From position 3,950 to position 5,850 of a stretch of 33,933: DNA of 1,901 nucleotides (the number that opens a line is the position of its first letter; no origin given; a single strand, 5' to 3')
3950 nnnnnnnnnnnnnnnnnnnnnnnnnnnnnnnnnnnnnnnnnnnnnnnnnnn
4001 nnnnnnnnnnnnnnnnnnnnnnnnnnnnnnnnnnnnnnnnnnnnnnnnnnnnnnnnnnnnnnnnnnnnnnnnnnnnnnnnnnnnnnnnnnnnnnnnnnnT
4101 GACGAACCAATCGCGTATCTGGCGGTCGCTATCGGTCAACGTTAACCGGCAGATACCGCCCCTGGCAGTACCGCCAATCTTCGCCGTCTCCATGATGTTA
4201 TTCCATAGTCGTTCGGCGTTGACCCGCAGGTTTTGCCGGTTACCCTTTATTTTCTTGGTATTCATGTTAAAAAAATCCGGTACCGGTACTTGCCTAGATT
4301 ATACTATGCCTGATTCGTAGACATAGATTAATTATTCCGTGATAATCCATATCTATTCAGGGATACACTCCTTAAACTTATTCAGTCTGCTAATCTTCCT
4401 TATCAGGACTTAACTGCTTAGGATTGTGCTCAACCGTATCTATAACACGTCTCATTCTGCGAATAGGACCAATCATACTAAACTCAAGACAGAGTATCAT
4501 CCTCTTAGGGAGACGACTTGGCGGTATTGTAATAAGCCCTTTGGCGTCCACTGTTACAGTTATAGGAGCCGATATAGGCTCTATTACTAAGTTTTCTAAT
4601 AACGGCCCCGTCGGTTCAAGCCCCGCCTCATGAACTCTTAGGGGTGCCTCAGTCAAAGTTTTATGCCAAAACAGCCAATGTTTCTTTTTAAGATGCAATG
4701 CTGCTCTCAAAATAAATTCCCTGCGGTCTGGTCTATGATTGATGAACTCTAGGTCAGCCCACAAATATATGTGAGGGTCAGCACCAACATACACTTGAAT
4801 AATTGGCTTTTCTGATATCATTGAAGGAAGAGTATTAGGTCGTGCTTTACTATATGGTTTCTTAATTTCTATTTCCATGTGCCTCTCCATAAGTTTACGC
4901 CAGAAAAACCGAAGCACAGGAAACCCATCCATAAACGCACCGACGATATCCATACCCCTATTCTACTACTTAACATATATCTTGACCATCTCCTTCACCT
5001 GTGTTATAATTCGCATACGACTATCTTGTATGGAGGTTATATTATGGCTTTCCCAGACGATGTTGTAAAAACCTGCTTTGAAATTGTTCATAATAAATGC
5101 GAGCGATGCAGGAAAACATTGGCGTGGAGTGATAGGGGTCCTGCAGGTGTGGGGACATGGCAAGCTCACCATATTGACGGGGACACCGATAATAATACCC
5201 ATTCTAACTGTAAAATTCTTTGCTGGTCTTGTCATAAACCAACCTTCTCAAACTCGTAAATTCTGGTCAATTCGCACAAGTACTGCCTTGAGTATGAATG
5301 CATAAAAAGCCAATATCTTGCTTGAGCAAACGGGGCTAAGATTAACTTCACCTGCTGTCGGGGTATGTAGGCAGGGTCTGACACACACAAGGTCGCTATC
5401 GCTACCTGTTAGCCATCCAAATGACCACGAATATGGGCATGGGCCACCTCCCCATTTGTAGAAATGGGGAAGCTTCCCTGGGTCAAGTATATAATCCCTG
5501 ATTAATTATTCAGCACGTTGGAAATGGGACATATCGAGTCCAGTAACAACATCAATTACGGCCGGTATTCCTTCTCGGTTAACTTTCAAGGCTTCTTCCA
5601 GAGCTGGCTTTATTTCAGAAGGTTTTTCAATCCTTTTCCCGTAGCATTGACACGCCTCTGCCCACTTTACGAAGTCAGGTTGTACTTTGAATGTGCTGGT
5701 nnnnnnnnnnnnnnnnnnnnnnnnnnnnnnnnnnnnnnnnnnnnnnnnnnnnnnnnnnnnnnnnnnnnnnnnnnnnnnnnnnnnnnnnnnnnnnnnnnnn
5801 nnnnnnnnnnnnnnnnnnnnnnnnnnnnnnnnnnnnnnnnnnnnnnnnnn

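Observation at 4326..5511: AT-rich 1.17-kb islet bounded by an exact 12-bp direct repeat, apparently inserted into a TPP-enzyme/M20-hydrolase operon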

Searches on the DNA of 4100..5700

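Call 18: search_rna_families(source=window, start=4100, end=5700, threshold=evalue, max_evalue=5)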
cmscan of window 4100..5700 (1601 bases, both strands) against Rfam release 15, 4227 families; matches with E-value up to 5: 0.
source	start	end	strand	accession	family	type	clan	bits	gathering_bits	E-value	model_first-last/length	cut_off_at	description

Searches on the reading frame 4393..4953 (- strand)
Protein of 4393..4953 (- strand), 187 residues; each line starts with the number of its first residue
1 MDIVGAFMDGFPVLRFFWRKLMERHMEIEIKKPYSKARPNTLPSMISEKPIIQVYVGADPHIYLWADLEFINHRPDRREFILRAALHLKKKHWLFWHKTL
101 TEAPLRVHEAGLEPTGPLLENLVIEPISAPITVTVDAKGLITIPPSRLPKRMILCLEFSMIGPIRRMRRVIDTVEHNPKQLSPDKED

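Call 7: search_protein_families(library=pfam, proteins=[window:4393-4953:-], max_evalue=0.01)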
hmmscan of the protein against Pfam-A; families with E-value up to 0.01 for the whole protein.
window:4393-4953:- (187 aa): 0 families

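Call 12: find_related_loci(query=window:4393-4953:-, collection=genome_contigs, flank=6000)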
Query window:4393-4953:- (187 aa) in genome_contigs; peptide patterns used: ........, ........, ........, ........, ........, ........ (x = any residue, [..] = any of these).
74 stretches matched a pattern, but none encodes a relative of the query by tblastn (E <= 1e-3).

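Call 19: search_protein_families(library=phrogs, proteins=[window:4393-4953:-], max_evalue=1)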
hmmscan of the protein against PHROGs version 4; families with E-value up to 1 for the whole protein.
window:4393-4953:- (187 aa): 0 families

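Call 20: search_protein_families(library=ncbifam, proteins=[window:4393-4953:-], max_evalue=0.1)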
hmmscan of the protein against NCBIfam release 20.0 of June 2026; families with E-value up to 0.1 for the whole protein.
window:4393-4953:- (187 aa): 0 families

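Call 21: find_homologous_proteins(query=window:4393-4953:-, max_evalue=0.01)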
Query window:4393-4953:- (187 aa): 18 proteins with E <= 0.01 among 69 candidates.
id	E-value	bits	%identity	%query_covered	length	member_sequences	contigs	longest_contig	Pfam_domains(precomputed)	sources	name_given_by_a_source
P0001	6.6e-111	386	90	98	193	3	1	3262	-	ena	-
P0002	4.4e-100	351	82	100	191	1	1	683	-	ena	-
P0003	4.7e-95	335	77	98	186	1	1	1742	-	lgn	-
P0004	5.1e-95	334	77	98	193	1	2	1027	-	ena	-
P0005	1.5e-93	330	75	98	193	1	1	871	-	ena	-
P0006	2.3e-91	323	88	86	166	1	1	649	-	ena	-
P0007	2.9e-88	312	87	86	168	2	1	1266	-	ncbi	-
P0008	2.9e-82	293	71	96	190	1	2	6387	-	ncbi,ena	-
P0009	1.6e-79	284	72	90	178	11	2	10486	-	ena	-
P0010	4.5e-79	282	72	94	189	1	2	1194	-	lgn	-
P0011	3.7e-76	273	70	90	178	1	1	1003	-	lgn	-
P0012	3.6e-70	253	67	88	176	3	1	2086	-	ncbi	-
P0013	1.7e-68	248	67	86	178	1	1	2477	-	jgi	jgi:hypothetical protein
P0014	2.2e-68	248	70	86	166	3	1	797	-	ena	-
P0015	3.4e-65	237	70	74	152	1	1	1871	-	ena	-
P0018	1.2e-38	151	47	83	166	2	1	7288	-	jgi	-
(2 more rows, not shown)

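Call 23: find_encoding_contigs(protein=P0001, flank=6000)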
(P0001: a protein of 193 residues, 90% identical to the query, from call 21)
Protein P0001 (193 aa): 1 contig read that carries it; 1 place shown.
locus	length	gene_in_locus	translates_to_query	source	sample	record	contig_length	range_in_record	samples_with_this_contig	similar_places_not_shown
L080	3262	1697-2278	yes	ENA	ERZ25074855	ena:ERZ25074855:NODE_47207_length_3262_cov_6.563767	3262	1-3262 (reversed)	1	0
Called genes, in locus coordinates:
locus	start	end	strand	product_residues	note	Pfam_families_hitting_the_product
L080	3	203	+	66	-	?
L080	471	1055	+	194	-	-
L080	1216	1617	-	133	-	-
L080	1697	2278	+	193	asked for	-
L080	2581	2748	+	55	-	-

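Call 24: find_encoding_contigs(protein=P0009, flank=6000)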
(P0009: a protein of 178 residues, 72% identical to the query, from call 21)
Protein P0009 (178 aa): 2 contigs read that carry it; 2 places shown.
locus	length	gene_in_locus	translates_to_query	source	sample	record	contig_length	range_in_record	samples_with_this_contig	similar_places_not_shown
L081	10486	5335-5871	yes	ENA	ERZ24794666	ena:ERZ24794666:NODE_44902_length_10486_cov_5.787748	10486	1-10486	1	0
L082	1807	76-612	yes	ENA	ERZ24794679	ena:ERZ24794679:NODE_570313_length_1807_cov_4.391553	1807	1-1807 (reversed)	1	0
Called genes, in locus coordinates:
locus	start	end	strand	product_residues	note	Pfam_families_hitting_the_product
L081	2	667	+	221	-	?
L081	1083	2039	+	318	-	PF01073:3Beta_HSD, PF01370:Epimerase, PF02719:Polysacc_synt_2 (weak), PF04321:RmlD_sub_bind, PF05368:NmrA, PF13460:NAD_binding_10, PF16363:GDP_Man_Dehyd, PF07993:NAD_binding_4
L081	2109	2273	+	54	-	-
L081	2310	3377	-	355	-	PF08240:ADH_N, PF00107:ADH_zinc_N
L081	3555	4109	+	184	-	-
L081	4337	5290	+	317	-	PF00665:rve, PF13610:DDE_Tnp_IS240, PF13683:rve_3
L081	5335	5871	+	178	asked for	-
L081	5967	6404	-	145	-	PF12675:DUF3795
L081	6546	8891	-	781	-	PF02901:PFL-like, PF01228:Gly_radical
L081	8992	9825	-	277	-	PF00037:Fer4 (weak), PF13237:Fer4_10, PF14697:Fer4_21 (weak), PF12838:Fer4_7, PF13187:Fer4_9, PF13353:Fer4_12 (weak), PF00037:Fer4 (weak), PF04055:Radical_SAM, +4 more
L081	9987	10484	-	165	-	?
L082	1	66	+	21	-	?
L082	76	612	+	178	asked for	-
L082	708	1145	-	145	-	PF12675:DUF3795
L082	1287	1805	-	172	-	?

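Call 25: find_encoding_contigs(protein=P0008, flank=6000)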
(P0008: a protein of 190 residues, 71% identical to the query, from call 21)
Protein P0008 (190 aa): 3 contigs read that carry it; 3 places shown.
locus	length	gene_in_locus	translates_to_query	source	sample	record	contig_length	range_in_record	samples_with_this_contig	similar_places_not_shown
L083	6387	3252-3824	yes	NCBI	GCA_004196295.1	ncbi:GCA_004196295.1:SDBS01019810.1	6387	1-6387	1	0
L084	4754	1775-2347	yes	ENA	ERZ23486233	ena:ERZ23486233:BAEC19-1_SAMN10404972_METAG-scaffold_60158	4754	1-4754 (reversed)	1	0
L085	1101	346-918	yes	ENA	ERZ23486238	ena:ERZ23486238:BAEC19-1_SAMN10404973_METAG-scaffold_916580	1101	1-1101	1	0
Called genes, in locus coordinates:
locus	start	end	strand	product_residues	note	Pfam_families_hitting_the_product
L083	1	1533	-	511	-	?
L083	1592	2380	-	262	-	PF01656:CbiA, PF10609:ParA (faint), PF13614:AAA_31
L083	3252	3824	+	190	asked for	-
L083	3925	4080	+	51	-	-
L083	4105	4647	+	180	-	PF09719:C_GCAxxG_C_C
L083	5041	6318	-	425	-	PF03952:Enolase_N, PF00113:Enolase_C, PF13378:MR_MLE_C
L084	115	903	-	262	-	PF01656:CbiA, PF10609:ParA (faint), PF13614:AAA_31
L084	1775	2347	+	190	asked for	-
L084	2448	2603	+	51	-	-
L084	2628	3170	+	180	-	PF09719:C_GCAxxG_C_C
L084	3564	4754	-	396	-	?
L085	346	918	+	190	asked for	-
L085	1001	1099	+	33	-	?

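Call 26: find_encoding_contigs(protein=P0018, flank=6000)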
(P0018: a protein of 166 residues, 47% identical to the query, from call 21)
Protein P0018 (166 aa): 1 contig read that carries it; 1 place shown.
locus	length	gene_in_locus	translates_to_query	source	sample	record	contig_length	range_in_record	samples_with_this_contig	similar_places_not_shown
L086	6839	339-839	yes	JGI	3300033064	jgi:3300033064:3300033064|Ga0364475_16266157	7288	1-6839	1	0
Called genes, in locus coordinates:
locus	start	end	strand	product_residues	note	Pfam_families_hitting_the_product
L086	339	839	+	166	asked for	-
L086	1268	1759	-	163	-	PF00383:dCMP_cyt_deam_1, PF14437:MafB19-deam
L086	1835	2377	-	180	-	PF13238:AAA_18, PF13671:AAA_33 (weak), PF13207:AAA_17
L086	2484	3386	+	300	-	PF00892:EamA, PF03151:TPT (faint)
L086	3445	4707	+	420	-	PF01743:PolyA_pol, PF12627:PolyA_pol_RNAbd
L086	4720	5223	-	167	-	PF02915:Rubrerythrin, PF21349:RUBY_RBDX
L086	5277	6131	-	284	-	PF00288:GHMP_kinases_N, PF08544:GHMP_kinases_C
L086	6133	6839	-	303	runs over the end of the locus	PF00398:RrnaAD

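Call 39: search_protein_families(library=pfam, proteins=[L080:471-1052:+], max_evalue=0.01)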
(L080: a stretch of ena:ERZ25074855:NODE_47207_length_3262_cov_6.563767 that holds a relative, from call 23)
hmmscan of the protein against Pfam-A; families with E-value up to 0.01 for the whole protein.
L080:471-1052:+ (194 aa): 0 families

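Call 97: search_protein_families(library=padloc, proteins=[window:4393-4953:-], max_evalue=0.1)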
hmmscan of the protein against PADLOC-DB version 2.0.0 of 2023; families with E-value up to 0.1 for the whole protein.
window:4393-4953:- (187 aa): 0 families

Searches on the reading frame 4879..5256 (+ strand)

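Call 19: search_protein_families(library=phrogs, proteins=[window:4879-5256:+], max_evalue=1)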
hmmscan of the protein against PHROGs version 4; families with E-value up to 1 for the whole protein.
window:4879-5256:+ (126 aa): 15 families
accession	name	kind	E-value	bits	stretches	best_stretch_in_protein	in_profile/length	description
phrog_25862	-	DNA, RNA and nucleotide metabolism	6e-06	27.8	1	73-120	91-133/149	HNH endonuclease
phrog_1271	-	DNA, RNA and nucleotide metabolism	4e-05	24.2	1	68-120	263-313/361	HNH endonuclease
phrog_10822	-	DNA, RNA and nucleotide metabolism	0.0003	21.5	1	69-122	98-147/245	HNH endonuclease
phrog_14736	-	DNA, RNA and nucleotide metabolism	0.0011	19.7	1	69-122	30-78/202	HNH endonuclease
phrog_333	-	DNA, RNA and nucleotide metabolism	0.0032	18.6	1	68-120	27-76/138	HNH endonuclease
phrog_15471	-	DNA, RNA and nucleotide metabolism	0.0067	17.3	1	95-123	52-80/183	HNH endonuclease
phrog_14913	-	DNA, RNA and nucleotide metabolism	0.0091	17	1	95-120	60-85/149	HNH endonuclease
phrog_7545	-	DNA, RNA and nucleotide metabolism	0.014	16.6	1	92-121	102-131/160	HNH endonuclease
phrog_1035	-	DNA, RNA and nucleotide metabolism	0.015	16.2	1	61-118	149-206/271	endonuclease VII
phrog_740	-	DNA, RNA and nucleotide metabolism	0.037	14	1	62-120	29-82/332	HNH endonuclease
phrog_959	-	DNA, RNA and nucleotide metabolism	0.041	14.6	1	88-111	71-94/138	HNH endonuclease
phrog_144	-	DNA, RNA and nucleotide metabolism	0.23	12.1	1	64-120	77-130/175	HNH endonuclease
phrog_18873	-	unknown function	0.47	10.3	1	41-79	185-220/400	-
phrog_589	-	DNA, RNA and nucleotide metabolism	0.51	11.1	1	97-120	110-136/179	HNH endonuclease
phrog_2255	-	DNA, RNA and nucleotide metabolism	0.67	10.4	0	70-120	109-166/211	HNH endonuclease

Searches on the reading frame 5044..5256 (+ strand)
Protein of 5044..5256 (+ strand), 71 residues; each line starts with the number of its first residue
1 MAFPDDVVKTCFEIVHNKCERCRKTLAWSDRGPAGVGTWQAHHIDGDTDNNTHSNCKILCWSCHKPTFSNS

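Call 7: search_protein_families(library=pfam, proteins=[window:5044-5256:+], max_evalue=0.01)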
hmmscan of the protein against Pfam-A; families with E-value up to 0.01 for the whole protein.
window:5044-5256:+ (71 aa): 1 family
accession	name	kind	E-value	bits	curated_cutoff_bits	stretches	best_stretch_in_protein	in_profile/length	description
PF01844.29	HNH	-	0.00014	22.4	21.4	1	19-65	1-42/47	HNH endonuclease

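Call 19: search_protein_families(library=phrogs, proteins=[window:5044-5256:+], max_evalue=1)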
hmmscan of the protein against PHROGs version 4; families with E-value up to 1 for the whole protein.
window:5044-5256:+ (71 aa): 18 families
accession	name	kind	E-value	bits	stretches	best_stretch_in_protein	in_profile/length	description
phrog_25862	-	DNA, RNA and nucleotide metabolism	2.7e-06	28.9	1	18-65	91-133/149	HNH endonuclease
phrog_1271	-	DNA, RNA and nucleotide metabolism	2.8e-05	24.7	1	14-65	264-313/361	HNH endonuclease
phrog_10822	-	DNA, RNA and nucleotide metabolism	8.2e-05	23.4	1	14-67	98-147/245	HNH endonuclease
phrog_14736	-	DNA, RNA and nucleotide metabolism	9e-05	23.2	1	14-67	30-78/202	HNH endonuclease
phrog_333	-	DNA, RNA and nucleotide metabolism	0.00079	20.6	1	13-65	27-76/138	HNH endonuclease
phrog_144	-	DNA, RNA and nucleotide metabolism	0.004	17.8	1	9-65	77-130/175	HNH endonuclease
phrog_7545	-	DNA, RNA and nucleotide metabolism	0.0058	17.8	1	37-66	102-131/160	HNH endonuclease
phrog_15471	-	DNA, RNA and nucleotide metabolism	0.0059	17.5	1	40-68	52-80/183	HNH endonuclease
phrog_1035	-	DNA, RNA and nucleotide metabolism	0.0078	17.1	1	9-63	152-206/271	endonuclease VII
phrog_14913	-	DNA, RNA and nucleotide metabolism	0.0092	17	1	40-65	60-85/149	HNH endonuclease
phrog_119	-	DNA, RNA and nucleotide metabolism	0.012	15.4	1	7-65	194-252/443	HNH endonuclease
phrog_740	-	DNA, RNA and nucleotide metabolism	0.013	15.5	1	6-65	28-82/332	HNH endonuclease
phrog_959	-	DNA, RNA and nucleotide metabolism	0.016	16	1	32-56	70-94/138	HNH endonuclease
phrog_2255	-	DNA, RNA and nucleotide metabolism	0.21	12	1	15-65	109-166/211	HNH endonuclease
phrog_1571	-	DNA, RNA and nucleotide metabolism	0.36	11.7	1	39-65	65-91/128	HNH endonuclease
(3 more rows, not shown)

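Call 20: search_protein_families(library=ncbifam, proteins=[window:5044-5256:+], max_evalue=0.1)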
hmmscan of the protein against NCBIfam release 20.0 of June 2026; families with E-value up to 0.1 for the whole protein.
window:5044-5256:+ (71 aa): 2 families
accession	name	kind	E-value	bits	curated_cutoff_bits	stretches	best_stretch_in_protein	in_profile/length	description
NF041791.1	anti-phage_ZorE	equivalog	0.0026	16.7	600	1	40-65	223-248/358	type II Zorya anti-phage system protein ZorE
NF008448.1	PRK11295.1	equivalog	0.055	13.7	87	1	19-65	27-70/113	YajD family HNH nuclease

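Call 22: find_encoding_contigs(protein=window:5044-5256:+, flank=6000, max_places=10)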
Protein window:5044-5256:+ (71 aa): no gene with exactly this product is on record in the collection.

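Call 44: find_homologous_proteins(query=window:5044-5256:+, max_evalue=0.001)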
Query window:5044-5256:+ (71 aa): 10 proteins with E <= 0.001 among 10 candidates.
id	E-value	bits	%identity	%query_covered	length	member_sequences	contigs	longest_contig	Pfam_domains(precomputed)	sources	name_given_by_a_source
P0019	1.3e-28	116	71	96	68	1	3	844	PF01844.30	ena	-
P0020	3.5e-27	112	69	96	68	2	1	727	-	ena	-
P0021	3.7e-26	109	69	96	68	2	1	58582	-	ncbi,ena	-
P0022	5.6e-26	108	72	92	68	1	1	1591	-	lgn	-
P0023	1.3e-24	104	69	90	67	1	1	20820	-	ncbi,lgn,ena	-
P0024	3.0e-24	102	66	90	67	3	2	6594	-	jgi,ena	-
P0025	8.9e-24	101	68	92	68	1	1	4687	-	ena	-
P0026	1.3e-22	97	66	92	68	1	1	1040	-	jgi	jgi:hypothetical protein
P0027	1.2e-21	94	57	96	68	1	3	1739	-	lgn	-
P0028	1.6e-21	94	59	96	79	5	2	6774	-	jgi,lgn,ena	-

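Call 45: find_encoding_contigs(protein=P0021, flank=4000, max_places=3)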
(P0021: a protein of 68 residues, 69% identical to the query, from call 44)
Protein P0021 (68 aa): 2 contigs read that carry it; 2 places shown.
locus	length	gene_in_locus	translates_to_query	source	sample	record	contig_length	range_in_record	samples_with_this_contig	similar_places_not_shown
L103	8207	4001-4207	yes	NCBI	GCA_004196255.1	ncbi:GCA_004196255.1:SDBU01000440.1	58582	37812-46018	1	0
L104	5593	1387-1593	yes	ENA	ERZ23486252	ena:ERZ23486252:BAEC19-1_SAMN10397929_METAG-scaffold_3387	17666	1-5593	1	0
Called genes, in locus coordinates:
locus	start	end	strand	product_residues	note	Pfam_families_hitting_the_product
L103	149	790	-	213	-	PF00072:Response_reg, PF00196:GerE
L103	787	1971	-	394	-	PF07730:HisKA_3, PF02518:HATPase_c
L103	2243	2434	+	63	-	PF13384:HTH_23 (faint), PF12728:HTH_17, PF00376:MerR, PF13411:MerR_1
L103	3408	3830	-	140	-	-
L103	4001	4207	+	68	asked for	-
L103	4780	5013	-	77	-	PF10049:DUF2283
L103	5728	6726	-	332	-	PF13495:Phage_int_SAM_4 (weak), PF02899:Phage_int_SAM_1 (faint), PF00589:Phage_integrase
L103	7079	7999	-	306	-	PF02775:TPP_enzyme_C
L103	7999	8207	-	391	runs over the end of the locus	PF01855:POR_N, PF02780:Transketolase_C, PF17147:PFOR_II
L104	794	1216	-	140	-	-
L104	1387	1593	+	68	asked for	-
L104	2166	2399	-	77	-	PF10049:DUF2283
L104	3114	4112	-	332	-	PF13495:Phage_int_SAM_4 (weak), PF02899:Phage_int_SAM_1 (faint), PF00589:Phage_integrase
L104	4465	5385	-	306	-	PF02775:TPP_enzyme_C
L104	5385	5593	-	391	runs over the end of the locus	PF01855:POR_N, PF02780:Transketolase_C, PF17147:PFOR_II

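Call 46: find_encoding_contigs(protein=P0023, flank=4000, max_places=3)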
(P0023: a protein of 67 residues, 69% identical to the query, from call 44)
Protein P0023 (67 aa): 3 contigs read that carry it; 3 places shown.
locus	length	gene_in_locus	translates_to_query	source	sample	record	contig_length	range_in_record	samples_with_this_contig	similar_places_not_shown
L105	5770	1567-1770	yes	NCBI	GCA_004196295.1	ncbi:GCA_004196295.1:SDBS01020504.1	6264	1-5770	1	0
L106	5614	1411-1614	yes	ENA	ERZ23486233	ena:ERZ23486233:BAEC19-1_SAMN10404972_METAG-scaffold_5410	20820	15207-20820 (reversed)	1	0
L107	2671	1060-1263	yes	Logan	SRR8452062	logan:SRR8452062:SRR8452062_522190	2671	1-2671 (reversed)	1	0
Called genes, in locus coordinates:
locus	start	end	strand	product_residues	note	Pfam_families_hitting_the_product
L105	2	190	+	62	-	?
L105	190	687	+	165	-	PF13276:HTH_21, PF00665:rve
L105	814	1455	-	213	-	-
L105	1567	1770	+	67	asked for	-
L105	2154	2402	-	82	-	-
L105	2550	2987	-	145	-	PF10604:Polyketide_cyc2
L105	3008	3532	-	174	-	PF04191:PEMT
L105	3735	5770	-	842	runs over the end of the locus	?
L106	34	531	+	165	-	PF13276:HTH_21, PF00665:rve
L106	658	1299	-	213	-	-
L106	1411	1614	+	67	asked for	-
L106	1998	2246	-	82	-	-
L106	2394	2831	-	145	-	PF10604:Polyketide_cyc2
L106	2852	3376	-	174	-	PF04191:PEMT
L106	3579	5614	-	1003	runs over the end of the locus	PF00873:ACR_tran, PF03176:MMPL (weak)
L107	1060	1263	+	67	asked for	-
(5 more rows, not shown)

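Call 47: find_encoding_contigs(protein=P0024, flank=4000, max_places=3)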
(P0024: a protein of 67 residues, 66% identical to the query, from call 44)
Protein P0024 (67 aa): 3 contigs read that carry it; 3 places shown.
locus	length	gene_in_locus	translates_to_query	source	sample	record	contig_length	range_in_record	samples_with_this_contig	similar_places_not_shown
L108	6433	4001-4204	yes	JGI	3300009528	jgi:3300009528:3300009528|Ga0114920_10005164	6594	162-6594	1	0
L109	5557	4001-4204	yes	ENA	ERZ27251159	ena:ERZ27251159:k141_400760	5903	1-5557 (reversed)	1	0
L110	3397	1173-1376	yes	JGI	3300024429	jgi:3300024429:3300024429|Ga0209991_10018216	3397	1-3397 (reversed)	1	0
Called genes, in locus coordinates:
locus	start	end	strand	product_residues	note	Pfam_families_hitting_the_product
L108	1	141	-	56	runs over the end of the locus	-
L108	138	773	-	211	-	-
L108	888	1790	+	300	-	PF00753:Lactamase_B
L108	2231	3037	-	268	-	-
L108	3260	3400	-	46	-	-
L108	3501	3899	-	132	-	-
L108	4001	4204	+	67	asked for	-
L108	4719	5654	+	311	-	PF00041:fn3 (weak)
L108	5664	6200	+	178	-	-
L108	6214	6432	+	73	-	?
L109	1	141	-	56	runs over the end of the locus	-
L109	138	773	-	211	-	-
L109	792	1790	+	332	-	PF00753:Lactamase_B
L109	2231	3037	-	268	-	-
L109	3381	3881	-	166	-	-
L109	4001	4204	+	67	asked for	-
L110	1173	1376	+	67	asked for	-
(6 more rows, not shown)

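Call 52: find_related_loci(query=A4, collection=genome_contigs, flank=4000)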
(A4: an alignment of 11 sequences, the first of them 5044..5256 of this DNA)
Query A4 (71 aa) in genome_contigs; peptide patterns used: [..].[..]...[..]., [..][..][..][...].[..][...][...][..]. (x = any residue, [..] = any of these).
78 stretches matched a pattern; 4 encode a relative of the query (tblastn E <= 1e-3); 4 distinct loci.
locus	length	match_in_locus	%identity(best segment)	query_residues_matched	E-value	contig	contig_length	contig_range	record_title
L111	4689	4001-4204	65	1-68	3e-30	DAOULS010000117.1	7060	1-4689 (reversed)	MAG TPA_asm: Dehalococcoidales bacterium isolate W31_49 k127_794108, whole genome shotgun sequence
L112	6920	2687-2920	40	1-68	3e-18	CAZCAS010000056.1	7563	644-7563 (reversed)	MAG TPA_asm: uncultured Dehalococcoidales bacterium isolate binchicken_co294_152 genome assembly, contig: NODE_8329_leng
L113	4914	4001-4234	38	1-68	2e-15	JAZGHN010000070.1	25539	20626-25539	MAG: Dehalococcoidales bacterium isolate SCS6bin.15 SCS6bin.15_70, whole genome shotgun sequence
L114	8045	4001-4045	73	32-46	3e-5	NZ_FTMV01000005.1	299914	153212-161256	Janthinobacterium sp. TND4EL3, whole genome shotgun sequence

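Call 56: find_related_loci(query=A4, collection=metagenome_contigs, flank=3500)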
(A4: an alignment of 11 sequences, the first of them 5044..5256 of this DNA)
Query A4 (71 aa) in metagenome_contigs; peptide patterns used: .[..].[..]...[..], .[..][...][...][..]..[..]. (x = any residue, [..] = any of these).
464 stretches matched a pattern; 134 encode a relative of the query (tblastn E <= 1e-3); the best 80 are kept; 80 distinct loci.
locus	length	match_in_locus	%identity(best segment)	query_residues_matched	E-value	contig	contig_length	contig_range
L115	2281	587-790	68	1-68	3e-30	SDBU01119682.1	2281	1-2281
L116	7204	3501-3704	69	1-68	2e-29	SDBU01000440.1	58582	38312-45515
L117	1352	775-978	66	1-68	4e-29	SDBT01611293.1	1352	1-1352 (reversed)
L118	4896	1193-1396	66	1-68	7e-29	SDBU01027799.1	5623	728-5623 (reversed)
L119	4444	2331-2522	69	1-64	5e-28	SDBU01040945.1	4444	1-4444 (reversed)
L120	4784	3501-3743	59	1-70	1e-27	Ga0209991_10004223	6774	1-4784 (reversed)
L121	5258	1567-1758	69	1-64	4e-27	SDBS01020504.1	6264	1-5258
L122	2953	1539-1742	59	1-68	3e-26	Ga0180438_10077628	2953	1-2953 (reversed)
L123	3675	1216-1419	57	1-68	8e-25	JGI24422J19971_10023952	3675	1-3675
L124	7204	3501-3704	57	1-68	8e-25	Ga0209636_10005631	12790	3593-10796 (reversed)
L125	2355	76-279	57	1-68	8e-25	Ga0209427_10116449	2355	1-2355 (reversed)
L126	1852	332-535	56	1-68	4e-24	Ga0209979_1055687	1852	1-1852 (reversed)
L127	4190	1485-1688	56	1-68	2e-23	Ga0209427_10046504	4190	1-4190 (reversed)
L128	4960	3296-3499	56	1-68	2e-23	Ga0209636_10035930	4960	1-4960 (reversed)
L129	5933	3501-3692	66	1-64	2e-22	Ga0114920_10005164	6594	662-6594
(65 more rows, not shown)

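Call 97: search_protein_families(library=padloc, proteins=[window:5044-5256:+], max_evalue=0.1)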
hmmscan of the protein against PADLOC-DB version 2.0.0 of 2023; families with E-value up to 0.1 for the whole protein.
window:5044-5256:+ (71 aa): 5 families
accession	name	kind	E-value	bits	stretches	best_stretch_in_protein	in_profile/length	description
PDLC00643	ZorE2|ZorE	-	3e-07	28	1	16-65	215-259/282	HNH endonuclease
PDLC00644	ZorE2|ZorE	-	3.5e-06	24.9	1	10-65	185-236/267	HNH endonuclease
PDLC00642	ZorE2|ZorE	-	7.1e-06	23.6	1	17-65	214-256/283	HNH endonuclease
PDLC00645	ZorE2|ZorE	-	0.00034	17.8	1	18-65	211-252/375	HNH endonuclease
PDLC03673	HEase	-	0.0064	14.1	1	16-67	87-133/227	homing endonuclease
